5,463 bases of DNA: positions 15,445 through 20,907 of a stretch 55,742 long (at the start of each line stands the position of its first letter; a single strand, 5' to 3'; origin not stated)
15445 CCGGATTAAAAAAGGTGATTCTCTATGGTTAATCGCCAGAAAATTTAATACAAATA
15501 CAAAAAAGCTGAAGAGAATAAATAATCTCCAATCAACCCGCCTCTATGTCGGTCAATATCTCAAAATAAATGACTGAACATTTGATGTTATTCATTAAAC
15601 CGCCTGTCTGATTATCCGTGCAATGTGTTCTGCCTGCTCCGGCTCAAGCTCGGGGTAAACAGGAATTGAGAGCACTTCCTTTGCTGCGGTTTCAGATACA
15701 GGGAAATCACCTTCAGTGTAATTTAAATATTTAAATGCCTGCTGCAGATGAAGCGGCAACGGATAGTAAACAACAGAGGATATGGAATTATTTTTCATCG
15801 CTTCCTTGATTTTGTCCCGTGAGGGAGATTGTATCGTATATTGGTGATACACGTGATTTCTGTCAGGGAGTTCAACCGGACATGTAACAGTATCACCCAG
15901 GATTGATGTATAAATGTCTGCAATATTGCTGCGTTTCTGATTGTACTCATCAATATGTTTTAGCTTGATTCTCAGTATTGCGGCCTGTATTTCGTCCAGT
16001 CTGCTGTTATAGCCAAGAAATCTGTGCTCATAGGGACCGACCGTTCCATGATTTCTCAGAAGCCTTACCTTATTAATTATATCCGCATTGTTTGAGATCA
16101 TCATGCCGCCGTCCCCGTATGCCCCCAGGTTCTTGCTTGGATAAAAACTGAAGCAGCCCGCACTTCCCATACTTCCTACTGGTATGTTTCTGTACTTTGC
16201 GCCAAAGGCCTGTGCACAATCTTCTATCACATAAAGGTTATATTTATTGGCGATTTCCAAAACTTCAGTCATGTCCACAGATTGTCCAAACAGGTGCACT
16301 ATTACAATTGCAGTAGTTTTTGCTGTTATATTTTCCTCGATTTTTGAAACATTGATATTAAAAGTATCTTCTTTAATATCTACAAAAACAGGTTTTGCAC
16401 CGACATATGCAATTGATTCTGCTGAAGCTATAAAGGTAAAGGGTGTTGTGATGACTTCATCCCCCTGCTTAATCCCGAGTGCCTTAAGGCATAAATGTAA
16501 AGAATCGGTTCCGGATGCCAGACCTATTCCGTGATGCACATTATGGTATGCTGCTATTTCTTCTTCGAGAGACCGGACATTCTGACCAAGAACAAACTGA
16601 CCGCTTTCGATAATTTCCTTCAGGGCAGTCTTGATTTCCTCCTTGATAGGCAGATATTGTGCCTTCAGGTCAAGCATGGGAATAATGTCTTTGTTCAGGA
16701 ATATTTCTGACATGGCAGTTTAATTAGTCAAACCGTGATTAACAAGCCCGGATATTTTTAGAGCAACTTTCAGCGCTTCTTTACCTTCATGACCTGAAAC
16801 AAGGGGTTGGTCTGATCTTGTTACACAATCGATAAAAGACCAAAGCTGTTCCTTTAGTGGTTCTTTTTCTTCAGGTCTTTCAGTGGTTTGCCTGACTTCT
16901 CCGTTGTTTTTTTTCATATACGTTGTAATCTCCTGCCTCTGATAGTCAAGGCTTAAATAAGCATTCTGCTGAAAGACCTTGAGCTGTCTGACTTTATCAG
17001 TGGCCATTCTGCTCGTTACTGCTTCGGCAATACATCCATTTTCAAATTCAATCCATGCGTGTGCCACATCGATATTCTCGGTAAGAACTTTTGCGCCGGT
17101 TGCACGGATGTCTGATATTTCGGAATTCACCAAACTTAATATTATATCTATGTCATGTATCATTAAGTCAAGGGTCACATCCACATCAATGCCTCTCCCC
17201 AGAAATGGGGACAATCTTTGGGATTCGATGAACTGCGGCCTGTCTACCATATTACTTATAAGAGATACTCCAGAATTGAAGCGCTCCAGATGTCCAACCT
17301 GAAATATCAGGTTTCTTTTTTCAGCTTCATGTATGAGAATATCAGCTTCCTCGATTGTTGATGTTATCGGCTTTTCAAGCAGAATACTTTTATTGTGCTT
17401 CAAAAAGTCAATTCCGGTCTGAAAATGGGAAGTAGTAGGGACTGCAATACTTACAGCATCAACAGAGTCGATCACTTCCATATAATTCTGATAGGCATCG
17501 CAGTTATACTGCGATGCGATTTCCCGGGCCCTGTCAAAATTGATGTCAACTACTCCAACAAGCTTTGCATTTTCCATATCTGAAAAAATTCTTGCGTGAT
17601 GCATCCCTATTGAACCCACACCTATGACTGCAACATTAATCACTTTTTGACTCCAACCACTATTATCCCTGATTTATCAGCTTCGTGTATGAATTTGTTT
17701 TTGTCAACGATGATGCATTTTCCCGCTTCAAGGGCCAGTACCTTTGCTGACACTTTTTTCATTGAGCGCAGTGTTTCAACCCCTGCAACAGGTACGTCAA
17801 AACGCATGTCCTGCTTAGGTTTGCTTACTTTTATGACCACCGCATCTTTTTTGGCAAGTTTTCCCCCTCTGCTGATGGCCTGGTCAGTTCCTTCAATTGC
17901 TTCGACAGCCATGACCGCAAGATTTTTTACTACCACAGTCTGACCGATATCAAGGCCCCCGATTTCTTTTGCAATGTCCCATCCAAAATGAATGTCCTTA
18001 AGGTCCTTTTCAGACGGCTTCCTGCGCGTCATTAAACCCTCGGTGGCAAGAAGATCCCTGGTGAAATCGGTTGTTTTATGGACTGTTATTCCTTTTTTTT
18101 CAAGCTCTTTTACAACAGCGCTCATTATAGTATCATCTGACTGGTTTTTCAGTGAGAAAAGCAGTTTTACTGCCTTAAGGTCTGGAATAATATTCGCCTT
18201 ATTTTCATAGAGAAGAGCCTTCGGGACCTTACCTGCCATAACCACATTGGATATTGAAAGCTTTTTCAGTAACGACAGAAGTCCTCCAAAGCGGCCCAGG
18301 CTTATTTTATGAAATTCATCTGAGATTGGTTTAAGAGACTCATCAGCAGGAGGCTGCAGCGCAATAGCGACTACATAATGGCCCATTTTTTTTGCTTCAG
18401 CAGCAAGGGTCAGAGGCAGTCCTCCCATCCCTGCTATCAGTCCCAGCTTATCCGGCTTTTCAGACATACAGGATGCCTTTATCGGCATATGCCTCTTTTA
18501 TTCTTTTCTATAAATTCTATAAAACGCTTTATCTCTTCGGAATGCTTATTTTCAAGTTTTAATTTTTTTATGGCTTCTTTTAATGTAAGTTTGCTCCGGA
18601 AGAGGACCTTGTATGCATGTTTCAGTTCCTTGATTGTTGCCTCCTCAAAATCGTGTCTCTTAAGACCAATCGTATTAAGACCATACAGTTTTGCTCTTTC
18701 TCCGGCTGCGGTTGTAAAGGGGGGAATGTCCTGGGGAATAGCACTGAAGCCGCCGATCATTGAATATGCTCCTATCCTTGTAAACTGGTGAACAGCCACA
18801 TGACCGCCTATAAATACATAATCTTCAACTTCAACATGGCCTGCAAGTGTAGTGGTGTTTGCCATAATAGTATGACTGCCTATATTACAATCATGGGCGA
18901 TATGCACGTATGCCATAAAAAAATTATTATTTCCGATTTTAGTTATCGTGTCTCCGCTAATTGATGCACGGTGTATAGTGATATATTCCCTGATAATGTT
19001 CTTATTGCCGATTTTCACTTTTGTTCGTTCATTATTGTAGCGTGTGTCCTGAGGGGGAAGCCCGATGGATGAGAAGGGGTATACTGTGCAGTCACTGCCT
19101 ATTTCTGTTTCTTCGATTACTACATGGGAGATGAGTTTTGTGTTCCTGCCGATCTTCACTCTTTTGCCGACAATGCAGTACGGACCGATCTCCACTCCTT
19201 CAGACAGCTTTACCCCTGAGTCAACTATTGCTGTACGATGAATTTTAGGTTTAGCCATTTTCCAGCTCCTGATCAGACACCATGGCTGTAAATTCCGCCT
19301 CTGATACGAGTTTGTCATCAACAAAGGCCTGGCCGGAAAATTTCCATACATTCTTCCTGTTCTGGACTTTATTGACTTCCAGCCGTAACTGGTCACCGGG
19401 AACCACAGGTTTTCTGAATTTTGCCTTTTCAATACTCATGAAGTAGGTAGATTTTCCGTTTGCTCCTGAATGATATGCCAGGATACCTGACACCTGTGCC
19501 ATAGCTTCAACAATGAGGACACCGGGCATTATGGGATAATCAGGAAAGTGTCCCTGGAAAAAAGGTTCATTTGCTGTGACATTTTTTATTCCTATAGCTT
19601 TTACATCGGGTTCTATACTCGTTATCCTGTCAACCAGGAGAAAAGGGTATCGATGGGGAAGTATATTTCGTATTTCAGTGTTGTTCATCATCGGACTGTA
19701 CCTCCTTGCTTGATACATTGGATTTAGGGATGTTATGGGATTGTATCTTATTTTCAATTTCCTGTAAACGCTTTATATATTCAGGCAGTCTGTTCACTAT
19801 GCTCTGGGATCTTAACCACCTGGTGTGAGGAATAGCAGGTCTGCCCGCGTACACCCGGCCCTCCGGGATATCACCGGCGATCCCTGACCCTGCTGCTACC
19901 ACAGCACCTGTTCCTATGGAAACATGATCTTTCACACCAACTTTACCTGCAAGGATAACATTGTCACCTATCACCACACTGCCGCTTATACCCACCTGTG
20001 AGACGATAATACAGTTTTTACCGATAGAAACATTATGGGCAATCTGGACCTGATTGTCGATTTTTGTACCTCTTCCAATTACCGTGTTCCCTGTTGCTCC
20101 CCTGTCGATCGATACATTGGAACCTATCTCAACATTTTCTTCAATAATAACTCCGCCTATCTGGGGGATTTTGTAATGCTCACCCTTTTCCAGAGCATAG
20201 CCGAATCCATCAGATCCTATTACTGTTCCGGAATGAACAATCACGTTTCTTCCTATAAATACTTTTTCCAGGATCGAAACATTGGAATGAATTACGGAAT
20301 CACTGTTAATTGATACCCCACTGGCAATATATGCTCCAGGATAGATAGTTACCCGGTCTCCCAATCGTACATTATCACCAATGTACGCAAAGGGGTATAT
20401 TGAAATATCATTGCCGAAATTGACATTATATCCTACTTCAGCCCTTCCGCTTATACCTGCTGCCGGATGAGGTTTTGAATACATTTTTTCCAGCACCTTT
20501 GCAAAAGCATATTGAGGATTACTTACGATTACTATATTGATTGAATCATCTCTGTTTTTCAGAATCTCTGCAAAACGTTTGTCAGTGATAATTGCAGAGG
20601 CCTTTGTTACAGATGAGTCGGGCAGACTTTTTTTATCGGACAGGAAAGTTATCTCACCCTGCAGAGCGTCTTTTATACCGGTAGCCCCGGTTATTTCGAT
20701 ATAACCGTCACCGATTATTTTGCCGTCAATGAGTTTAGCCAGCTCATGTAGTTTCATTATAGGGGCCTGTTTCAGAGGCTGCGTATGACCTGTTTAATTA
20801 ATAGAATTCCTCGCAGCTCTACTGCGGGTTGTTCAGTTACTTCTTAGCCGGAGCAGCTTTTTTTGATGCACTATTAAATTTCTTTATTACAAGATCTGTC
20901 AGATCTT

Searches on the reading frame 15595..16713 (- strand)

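Call 76: search_protein_families(library=pfam, proteins=[window:15595-16713:-], max_evalue=0.000001)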
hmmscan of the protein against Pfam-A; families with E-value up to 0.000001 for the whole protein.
window:15595-16713:- (372 aa): 2 families
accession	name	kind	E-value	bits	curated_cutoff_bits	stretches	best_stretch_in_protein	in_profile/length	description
PF01041.23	DegT_DnrJ_EryC1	-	3.1e-123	412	19.8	1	23-368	3-359/360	DegT/DnrJ/EryC1/StrS aminotransferase family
PF00155.27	Aminotran_1_2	-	8.3e-11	42.1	19.7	1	25-265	20-280/361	Aminotransferase class I and II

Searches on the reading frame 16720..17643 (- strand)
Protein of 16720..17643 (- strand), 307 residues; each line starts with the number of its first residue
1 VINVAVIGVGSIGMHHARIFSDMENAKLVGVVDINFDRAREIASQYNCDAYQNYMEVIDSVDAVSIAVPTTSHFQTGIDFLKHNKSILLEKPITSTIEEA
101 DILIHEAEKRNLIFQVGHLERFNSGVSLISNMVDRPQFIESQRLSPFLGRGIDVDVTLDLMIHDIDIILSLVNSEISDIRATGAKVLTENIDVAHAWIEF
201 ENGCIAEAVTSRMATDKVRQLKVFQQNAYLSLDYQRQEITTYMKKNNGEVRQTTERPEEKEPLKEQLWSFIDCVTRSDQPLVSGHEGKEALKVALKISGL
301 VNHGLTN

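Call 76: search_protein_families(library=pfam, proteins=[window:16720-17643:-], max_evalue=0.000001)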
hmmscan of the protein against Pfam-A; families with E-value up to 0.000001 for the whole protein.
window:16720-17643:- (307 aa): 2 families
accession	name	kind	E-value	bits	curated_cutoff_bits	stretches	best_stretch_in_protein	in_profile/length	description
PF01408.29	GFO_IDH_MocA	-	4e-30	105.4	24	1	2-118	1-120/120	Oxidoreductase family, NAD-binding Rossmann fold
PF22725.1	GFO_IDH_MocA_C3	-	3.8e-09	37.1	27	1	156-224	45-117/124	GFO/IDH/MocA C-terminal domain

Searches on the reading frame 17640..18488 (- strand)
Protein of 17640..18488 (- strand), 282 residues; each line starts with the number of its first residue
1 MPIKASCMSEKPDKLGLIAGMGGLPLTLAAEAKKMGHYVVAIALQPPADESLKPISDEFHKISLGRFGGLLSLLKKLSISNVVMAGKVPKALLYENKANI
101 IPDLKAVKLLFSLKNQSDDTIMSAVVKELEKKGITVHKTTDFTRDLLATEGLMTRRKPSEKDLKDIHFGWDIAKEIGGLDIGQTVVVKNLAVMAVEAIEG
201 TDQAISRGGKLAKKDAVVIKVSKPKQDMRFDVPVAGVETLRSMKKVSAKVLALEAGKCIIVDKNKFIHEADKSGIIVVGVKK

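Call 76: search_protein_families(library=pfam, proteins=[window:17640-18488:-], max_evalue=0.000001)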
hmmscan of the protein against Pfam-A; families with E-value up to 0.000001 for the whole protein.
window:17640-18488:- (282 aa): 2 families
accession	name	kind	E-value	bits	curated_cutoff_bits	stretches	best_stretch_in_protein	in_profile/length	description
PF06230.17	LpxI_C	-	5.3e-51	172.4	25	1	150-278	2-131/131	LpxI C-terminal domain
PF17930.7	LpxI_N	-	1.9e-37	128.6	25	1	14-146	1-129/129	LpxI N-terminal domain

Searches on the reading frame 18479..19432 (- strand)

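Call 76: search_protein_families(library=pfam, proteins=[window:18479-19432:-], max_evalue=0.000001)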
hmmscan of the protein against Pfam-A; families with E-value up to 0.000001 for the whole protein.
window:18479-19432:- (317 aa): 3 families
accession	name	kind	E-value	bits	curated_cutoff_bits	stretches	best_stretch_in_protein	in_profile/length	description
PF13720.11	Acetyltransf_11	-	5e-30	104.2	24.5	1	235-316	1-82/82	Udp N-acetylglucosamine O-acyltransferase; Domain 2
PF00132.30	Hexapep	-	4.6e-23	80.3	27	1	164-198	2-36/36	Bacterial transferase hexapeptide (six repeats)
PF25084.1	LbH_EIF2B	-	4.2e-09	36.8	54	0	63-117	17-70/105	EIF2B subunit epsilon LbH domain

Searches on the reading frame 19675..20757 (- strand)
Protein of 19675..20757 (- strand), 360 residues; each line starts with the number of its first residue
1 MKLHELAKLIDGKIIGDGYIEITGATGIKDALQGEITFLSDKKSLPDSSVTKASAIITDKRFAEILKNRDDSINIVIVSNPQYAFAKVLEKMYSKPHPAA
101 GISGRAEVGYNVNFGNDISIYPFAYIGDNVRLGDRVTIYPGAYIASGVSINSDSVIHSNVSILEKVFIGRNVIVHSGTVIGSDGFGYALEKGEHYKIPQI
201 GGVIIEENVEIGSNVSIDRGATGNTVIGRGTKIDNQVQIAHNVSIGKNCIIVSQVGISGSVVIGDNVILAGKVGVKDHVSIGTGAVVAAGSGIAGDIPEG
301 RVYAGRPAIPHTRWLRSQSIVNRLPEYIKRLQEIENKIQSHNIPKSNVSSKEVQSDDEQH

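Call 76: search_protein_families(library=pfam, proteins=[window:19675-20757:-], max_evalue=0.000001)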
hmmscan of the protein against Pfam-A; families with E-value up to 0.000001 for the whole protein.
window:19675-20757:- (360 aa): 3 families
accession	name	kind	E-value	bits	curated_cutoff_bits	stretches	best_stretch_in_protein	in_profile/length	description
PF00132.30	Hexapep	-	4.9e-29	99.2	27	1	224-259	1-36/36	Bacterial transferase hexapeptide (six repeats)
PF04613.19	LpxD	-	4.4e-14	52.5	30.8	1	20-90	2-69/70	UDP-3-O-[3-hydroxymyristoyl] glucosamine N-acyltransferase, LpxD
PF25084.1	LbH_EIF2B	-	1.1e-13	51.5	54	0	103-182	19-95/105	EIF2B subunit epsilon LbH domain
